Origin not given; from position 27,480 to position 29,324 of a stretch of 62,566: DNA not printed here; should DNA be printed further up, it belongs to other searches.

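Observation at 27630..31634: A-A-T-TE synthetase: two adenylation domains, one carrier, no condensation domain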

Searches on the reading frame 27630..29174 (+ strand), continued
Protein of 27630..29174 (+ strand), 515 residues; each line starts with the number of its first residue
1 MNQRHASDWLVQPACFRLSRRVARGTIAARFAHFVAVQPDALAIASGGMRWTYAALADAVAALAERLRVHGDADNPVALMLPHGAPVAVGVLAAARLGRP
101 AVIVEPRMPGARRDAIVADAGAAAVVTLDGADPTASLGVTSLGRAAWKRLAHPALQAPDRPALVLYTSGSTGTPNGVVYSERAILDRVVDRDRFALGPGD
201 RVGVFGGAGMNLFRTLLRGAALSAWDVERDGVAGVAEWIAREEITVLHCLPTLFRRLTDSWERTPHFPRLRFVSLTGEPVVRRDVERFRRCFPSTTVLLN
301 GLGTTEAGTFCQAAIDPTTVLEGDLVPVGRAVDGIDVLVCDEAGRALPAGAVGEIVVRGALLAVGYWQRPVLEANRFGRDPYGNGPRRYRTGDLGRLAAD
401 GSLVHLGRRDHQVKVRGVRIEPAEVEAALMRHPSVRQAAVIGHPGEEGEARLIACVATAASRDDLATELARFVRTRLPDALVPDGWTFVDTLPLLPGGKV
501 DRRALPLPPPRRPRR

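Call 48: find_encoding_contigs(protein=P0125, flank=10000, max_places=2)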
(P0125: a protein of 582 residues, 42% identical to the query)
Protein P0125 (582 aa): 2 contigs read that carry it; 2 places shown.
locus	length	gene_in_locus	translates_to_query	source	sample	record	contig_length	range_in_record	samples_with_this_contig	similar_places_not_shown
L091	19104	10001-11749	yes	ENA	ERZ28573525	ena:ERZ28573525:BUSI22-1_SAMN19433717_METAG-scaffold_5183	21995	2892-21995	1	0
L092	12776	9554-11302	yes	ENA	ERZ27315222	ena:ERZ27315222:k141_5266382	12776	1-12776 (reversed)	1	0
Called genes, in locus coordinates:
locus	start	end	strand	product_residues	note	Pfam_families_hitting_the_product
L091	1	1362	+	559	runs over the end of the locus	-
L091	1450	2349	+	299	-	PF13743:Thioredoxin_5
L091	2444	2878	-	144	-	PF04075:F420H2_quin_red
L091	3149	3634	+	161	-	-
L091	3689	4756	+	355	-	PF20668:DUF6815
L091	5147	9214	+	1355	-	PF00668:Condensation, PF00501:AMP-binding, PF13193:AMP-binding_C (weak), PF00550:PP-binding, PF12697:Abhydrolase_6 (weak)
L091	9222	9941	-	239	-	PF04131:NanE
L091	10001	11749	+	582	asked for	PF00501:AMP-binding, PF13193:AMP-binding_C, PF00550:PP-binding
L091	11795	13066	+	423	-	-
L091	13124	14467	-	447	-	PF02661:Fic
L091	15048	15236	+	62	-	PF07927:HicA_toxin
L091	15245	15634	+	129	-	PF15919:HicB_lk_antitox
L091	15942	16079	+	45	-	-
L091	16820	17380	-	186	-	-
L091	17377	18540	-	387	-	PF05721:PhyH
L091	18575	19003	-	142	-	PF03061:4HBT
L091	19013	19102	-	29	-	?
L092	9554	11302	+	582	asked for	PF00501:AMP-binding, PF13193:AMP-binding_C, PF00550:PP-binding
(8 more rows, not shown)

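Call 58: search_protein_families(library=pfam, proteins=[L091:11795-13066:+, L091:9222-9941:-], max_evalue=0.01)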
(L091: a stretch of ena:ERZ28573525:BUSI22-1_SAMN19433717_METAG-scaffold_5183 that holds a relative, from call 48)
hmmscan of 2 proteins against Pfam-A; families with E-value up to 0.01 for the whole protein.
L091:11795-13066:+ (423 aa): 0 families

L091:9222-9941:- (239 aa): 4 families
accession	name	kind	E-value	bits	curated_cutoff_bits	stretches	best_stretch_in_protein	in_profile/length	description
PF04131.20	NanE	-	3.9e-59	199.5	27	1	39-233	1-190/192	Putative N-acetylmannosamine-6-phosphate epimerase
PF03060.21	NMO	-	4.4e-05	23.5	28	1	131-219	134-225/331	Nitronate monooxygenase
PF05690.20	ThiG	-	9.8e-05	22.2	23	1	178-233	166-220/247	Thiazole biosynthesis protein ThiG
PF00977.27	His_biosynth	-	0.0051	16.7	23.6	0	83-219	103-222/228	Histidine biosynthesis protein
